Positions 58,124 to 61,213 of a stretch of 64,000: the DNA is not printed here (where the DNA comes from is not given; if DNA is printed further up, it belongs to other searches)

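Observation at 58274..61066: Single-gene PHP-nuclease-like + SMC/ABC ATPase fusion next to tRNA-Gly: candidate anti-phage defence (Ppl-like architecture)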

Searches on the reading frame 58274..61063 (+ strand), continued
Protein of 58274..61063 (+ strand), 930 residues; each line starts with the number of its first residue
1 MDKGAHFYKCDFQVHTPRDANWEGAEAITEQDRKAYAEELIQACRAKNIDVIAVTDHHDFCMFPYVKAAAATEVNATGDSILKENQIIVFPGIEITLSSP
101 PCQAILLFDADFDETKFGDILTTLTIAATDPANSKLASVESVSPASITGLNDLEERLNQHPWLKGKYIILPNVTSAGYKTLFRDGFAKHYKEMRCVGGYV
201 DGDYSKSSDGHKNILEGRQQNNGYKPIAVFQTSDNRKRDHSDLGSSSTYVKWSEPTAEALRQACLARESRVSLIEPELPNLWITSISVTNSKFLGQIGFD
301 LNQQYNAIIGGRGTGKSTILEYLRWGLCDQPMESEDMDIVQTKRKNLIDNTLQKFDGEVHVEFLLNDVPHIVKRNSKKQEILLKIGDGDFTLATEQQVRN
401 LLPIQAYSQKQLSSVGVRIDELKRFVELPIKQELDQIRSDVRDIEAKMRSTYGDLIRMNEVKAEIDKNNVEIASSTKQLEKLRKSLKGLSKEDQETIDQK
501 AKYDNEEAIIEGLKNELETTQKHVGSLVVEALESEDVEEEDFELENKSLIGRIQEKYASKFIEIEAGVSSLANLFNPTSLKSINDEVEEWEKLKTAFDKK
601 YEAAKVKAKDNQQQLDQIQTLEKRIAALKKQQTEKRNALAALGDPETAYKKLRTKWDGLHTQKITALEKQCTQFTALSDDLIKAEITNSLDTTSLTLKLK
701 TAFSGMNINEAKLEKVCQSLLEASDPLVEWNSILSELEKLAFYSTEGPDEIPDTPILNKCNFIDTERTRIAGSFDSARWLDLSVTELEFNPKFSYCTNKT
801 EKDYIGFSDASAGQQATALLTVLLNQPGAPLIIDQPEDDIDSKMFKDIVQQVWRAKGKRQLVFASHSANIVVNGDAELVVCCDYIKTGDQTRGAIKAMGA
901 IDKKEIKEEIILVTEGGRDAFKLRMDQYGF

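Call 23: find_encoding_contigs(protein=P0083, flank=10000, max_places=2)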
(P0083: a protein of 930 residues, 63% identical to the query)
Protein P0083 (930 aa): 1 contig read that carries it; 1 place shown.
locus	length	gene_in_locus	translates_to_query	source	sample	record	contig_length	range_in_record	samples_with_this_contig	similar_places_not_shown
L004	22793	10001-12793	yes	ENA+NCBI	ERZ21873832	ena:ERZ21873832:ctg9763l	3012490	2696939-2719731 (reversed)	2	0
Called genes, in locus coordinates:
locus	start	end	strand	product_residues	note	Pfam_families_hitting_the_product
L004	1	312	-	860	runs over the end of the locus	PF00270:DEAD, PF04851:ResIII, PF13307:Helicase_C_2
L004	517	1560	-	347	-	PF03372:Exo_endo_phos (weak)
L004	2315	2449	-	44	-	-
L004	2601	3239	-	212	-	-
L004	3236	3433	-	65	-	-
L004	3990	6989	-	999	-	PF01935:DUF87, PF10412:TrwB_AAD_bind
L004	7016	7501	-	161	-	-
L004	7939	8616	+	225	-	-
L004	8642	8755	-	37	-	-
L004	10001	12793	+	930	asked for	PF02463:SMC_N (faint), PF13476:AAA_23, PF13304:AAA_21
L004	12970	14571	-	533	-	PF00239:Resolvase, PF07508:Recombinase, PF13408:Zn_ribbon_recom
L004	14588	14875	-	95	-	-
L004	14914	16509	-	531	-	PF00239:Resolvase, PF07508:Recombinase, PF13408:Zn_ribbon_recom (weak)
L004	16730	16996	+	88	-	PF12844:HTH_19, PF13560:HTH_31 (weak), PF01381:HTH_3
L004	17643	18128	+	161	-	-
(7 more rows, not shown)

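Call 24: find_encoding_contigs(protein=P0070, flank=10000, max_places=2)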
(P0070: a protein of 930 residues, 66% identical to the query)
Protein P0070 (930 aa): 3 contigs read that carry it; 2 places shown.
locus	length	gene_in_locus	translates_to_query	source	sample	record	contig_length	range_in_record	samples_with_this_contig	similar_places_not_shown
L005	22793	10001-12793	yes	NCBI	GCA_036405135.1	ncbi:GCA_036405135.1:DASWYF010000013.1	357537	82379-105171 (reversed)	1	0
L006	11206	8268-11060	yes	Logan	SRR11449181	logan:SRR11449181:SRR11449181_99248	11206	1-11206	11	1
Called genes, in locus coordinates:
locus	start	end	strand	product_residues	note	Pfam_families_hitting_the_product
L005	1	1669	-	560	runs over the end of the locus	PF13672:PP2C_2, PF00481:PP2C, PF07228:SpoIIE, PF00069:Pkinase, PF07714:PK_Tyr_Ser-Thr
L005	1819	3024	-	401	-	PF13347:MFS_2 (faint), PF07690:MFS_1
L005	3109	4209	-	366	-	PF13379:NMT1_2, PF09084:NMT1 (faint)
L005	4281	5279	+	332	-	PF00126:HTH_1, PF03466:LysR_substrate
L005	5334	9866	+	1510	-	PF08124:Lyase_8_N, PF02278:Lyase_8, PF02884:Lyase_8_C, PF24517:CBM96, PF17957:Big_7, PF17892:Cadherin_5, PF17963:Big_9, PF13385:Laminin_G_3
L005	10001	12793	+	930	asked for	PF02463:SMC_N (weak), PF13476:AAA_23 (weak), PF13304:AAA_21 (weak)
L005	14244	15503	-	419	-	PF13091:PLDc_2, PF00614:PLDc (faint), PF13091:PLDc_2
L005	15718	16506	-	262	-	PF00106:adh_short, PF08659:KR, PF13561:adh_short_C2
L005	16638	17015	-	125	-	PF00072:Response_reg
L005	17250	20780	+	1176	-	PF00289:Biotin_carb_N, PF02222:ATP-grasp (weak), PF02786:CPSase_L_D2, PF07478:Dala_Dala_lig_C (weak), PF02785:Biotin_carb_C, PF00682:HMGL-like, PF02436:PYC_OADA, PF00364:Biotin_lipoyl, +2 more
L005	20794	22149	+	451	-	PF00070:Pyr_redox (faint), PF01210:NAD_Gly3P_dh_N (faint), PF01488:Shikimate_DH (faint), PF02254:TrkA_N, PF03435:Sacchrp_dh_NADP (faint), PF02080:TrkA_C, PF02254:TrkA_N, PF02080:TrkA_C, +4 more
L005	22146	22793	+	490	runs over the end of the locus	PF02386:TrkH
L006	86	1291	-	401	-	PF13347:MFS_2 (faint), PF07690:MFS_1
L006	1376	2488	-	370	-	PF13379:NMT1_2, PF09084:NMT1 (faint)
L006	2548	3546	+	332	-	PF00126:HTH_1, PF03466:LysR_substrate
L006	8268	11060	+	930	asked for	PF02463:SMC_N (weak), PF13476:AAA_23 (weak), PF13304:AAA_21 (weak)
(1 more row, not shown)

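Call 25: find_encoding_contigs(protein=P0058, flank=10000, max_places=2)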
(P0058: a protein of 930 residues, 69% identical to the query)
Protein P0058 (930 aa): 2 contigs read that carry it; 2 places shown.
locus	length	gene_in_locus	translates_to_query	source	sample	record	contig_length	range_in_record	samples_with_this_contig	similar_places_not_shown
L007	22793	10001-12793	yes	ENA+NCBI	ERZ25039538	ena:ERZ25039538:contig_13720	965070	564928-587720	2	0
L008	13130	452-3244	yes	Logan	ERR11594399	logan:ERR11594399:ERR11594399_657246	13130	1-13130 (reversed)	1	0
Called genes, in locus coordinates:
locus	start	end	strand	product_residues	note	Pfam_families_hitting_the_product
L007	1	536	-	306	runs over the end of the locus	PF01619:Pro_dh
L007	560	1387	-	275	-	-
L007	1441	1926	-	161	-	PF08922:DUF1905, PF13376:OmdA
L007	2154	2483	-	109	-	-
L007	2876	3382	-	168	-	PF01928:CYTH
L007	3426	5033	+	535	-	-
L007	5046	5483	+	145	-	PF03544:TonB_C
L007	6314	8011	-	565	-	PF00239:Resolvase, PF07508:Recombinase (faint), PF13408:Zn_ribbon_recom (weak)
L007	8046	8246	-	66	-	-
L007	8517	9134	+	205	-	PF13542:HTH_Tnp_ISL3, PF01610:DDE_Tnp_ISL3 (weak)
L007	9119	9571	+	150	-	PF01610:DDE_Tnp_ISL3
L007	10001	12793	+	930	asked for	PF02463:SMC_N (faint), PF13476:AAA_23, PF13304:AAA_21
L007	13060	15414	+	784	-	PF00270:DEAD, PF04851:ResIII, PF18766:SWI2_SNF2, PF00271:Helicase_C (faint), PF08463:EcoEI_R_C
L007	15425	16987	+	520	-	PF12161:HsdM_N, PF02384:N6_Mtase, PF07669:Eco57I (weak)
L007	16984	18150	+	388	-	-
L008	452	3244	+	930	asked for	PF02463:SMC_N (faint), PF13476:AAA_23, PF13304:AAA_21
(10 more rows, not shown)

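Call 26: find_encoding_contigs(protein=P0024, flank=10000, max_places=2)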
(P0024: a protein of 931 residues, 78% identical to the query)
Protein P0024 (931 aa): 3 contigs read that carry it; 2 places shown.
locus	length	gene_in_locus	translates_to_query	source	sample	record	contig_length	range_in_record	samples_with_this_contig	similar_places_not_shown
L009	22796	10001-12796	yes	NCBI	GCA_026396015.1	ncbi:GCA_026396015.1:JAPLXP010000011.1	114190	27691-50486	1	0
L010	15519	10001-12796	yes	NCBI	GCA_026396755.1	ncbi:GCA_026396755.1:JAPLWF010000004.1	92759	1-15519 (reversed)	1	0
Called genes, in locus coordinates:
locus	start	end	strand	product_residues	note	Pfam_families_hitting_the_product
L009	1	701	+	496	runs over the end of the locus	-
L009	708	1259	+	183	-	-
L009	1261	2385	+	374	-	-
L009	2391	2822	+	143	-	-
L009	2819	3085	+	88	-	-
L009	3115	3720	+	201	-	PF01510:Amidase_2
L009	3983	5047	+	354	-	PF02661:Fic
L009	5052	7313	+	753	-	PF01555:N6_N4_Mtase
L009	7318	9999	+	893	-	PF04851:ResIII, PF19778:RE_endonuc (weak)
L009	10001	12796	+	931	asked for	PF02463:SMC_N, PF13476:AAA_23 (weak), PF13304:AAA_21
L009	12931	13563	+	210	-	PF12705:PDDEXK_1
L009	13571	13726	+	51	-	-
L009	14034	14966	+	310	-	PF00589:Phage_integrase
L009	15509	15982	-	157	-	-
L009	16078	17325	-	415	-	PF00070:Pyr_redox (faint), PF00890:FAD_binding_2, PF01134:GIDA (faint), PF01266:DAO (weak), PF03486:HI0933_like, PF12831:FAD_oxidored, PF13450:NAD_binding_8 (weak), PF22780:HI0933_like_1st, +5 more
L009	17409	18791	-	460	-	PF02784:Orn_Arg_deC_N, PF00278:Orn_DAP_Arg_deC (faint)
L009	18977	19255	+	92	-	-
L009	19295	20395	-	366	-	PF00226:DnaJ, PF01556:DnaJ_C, PF00684:DnaJ_CXXCXGXG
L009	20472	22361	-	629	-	PF00012:HSP70, PF06723:MreB_Mbl, PF02782:FGGY_C (faint)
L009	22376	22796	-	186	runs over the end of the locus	-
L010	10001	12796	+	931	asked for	PF02463:SMC_N, PF13476:AAA_23 (weak), PF13304:AAA_21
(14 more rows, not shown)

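Call 33: search_dna_similar(query=window:58274-61063:+, collection=phages, mode=protein, max_rows=25)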
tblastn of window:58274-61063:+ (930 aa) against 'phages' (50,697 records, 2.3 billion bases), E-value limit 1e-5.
Records with a match: 7; places in all: 7; records where one place covers at least 80% of the query: 0.
Best place of each record, by identity: <60% 7.
By first word of the organism name: Yersinia 2; Listeria 2; Vibrio 1; Streptococcus 1; Microcystis 1.
By host as written in the record: Yersinia enterocolitica 2; Listeria monocytogenes 2; Vibrio cyclitrophicus 10N.286.54.E11 1; Streptococcus suis ZKB4 1; Microcystis wesenbergii 1.
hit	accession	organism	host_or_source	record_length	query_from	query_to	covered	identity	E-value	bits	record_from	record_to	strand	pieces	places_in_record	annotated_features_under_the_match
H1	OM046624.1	Yersinia phage vB_YenM_42.18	Yersinia enterocolitica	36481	1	928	57%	27.3%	3e-13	141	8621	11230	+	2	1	chromosome partition protein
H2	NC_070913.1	Yersinia phage vB_YenM_42.18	Yersinia enterocolitica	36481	1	928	57%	27.3%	3e-13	141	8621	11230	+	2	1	chromosome partition protein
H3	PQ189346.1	Vibrio phage 10N.286.54.E11_PE001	Vibrio cyclitrophicus 10N.286.54.E11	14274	782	930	16%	36.3%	4e-16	90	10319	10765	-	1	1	hypothetical protein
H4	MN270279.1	Streptococcus phage phi-SsuZKB4_rum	Streptococcus suis ZKB4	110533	787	928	15%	36.5%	3e-12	77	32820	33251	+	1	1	hypothetical protein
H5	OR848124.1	Listeria phage LM 4-14-1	Listeria monocytogenes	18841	794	930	15%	35.9%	3e-13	81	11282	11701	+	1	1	record has no annotation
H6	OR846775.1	Listeria phage LM 4-11-1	Listeria monocytogenes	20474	794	930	15%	35.9%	3e-13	81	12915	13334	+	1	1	record has no annotation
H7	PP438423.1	Microcystis phage Mwe-JY31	Microcystis wesenbergii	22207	811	930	13%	30.4%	2e-9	68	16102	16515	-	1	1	hypothetical protein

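Call 34: search_dna_similar(query=window:58274-61063:+, collection=plasmids, mode=protein, max_rows=30)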
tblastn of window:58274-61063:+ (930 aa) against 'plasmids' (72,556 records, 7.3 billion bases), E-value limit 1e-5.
Records with a match: 939; places in all: 979; records where one place covers at least 80% of the query: 15.
Best place of each record, by identity: <60% 939.
By first word of the organism name: Escherichia 350; Klebsiella 201; Enterobacter 44; Piscirickettsia 34; Salmonella 31; Citrobacter 25; Serratia 21; Pseudomonas 21; Raoultella 17; Yersinia 17; and 60 more.
By predicted mobility (MOB-suite, as given by PLSDB): conjugative 669; non-mobilizable 171; mobilizable 99.
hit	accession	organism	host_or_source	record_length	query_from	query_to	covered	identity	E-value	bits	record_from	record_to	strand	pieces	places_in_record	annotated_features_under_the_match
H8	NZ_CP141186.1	Hymenobacter sp. GOD-10R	single cell,Crepidiastrum sonchifolium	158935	1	930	100%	42.9%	0e+0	741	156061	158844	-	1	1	none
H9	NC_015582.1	Novosphingobium sp. PP1Y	-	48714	1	930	100%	41.4%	0e+0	710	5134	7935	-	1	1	none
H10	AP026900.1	Novosphingobium sp. MBES04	-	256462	1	930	100%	41.3%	0e+0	702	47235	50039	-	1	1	hypothetical protein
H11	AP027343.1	Sphingobium sp. TomTYG74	-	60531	1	930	100%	40.9%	0e+0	703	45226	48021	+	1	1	phosphoesterase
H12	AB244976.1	uncultured bacterium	-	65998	1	930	100%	40.6%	0e+0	715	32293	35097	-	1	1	hypothetical protein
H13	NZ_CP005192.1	Sphingobium sp. MI1205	-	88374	1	930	100%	40.6%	0e+0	715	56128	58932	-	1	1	TrlF family AAA-like ATPase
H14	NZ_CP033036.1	Agrobacterium fabrum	-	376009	1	930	100%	40.4%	0e+0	705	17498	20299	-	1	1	TrlF family AAA-like ATPase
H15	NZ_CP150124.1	Bradyrhizobium ottawaense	-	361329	1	930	100%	28.3%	2e-71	266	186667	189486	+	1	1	TrlF family AAA-like ATPase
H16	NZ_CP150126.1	Bradyrhizobium ottawaense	Glycine max cv. AC Orford,cell ...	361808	1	930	100%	28.3%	2e-71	266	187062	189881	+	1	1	TrlF family AAA-like ATPase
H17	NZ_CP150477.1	Bradyrhizobium ottawaense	Glycine max cv. AC Orford,cell culture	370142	1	930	100%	28.3%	2e-71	266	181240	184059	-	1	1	TrlF family AAA-like ATPase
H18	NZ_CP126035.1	Bradyrhizobium elkanii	Glycine max,soybean,root nodule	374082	1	930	100%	28.3%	1e-71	267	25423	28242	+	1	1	TrlF family AAA-like ATPase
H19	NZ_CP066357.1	Bradyrhizobium elkanii USDA 76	Glycine max,DNA isolated from pure ...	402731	1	930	100%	28.3%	1e-71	267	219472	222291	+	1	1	TrlF family AAA-like ATPase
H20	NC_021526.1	Lactiplantibacillus plantarum 16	-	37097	1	930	100%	24.7%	3e-31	140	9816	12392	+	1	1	TrlF family AAA-like ATPase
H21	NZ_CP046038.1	Latilactobacillus sakei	cell culture,kimchi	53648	1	930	100%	24.5%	1e-31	142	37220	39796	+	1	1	TrlF family AAA-like ATPase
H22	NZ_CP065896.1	Paracoccus marcusii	Cancer pagurus,whole ...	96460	3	930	70%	32.2%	2e-41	259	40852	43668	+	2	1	TrlF family AAA-like ATPase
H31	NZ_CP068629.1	Vibrio parahaemolyticus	Penaeus vannamei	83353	5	930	61%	28.2%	6e-18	176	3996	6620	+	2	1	TrlF family AAA-like ATPase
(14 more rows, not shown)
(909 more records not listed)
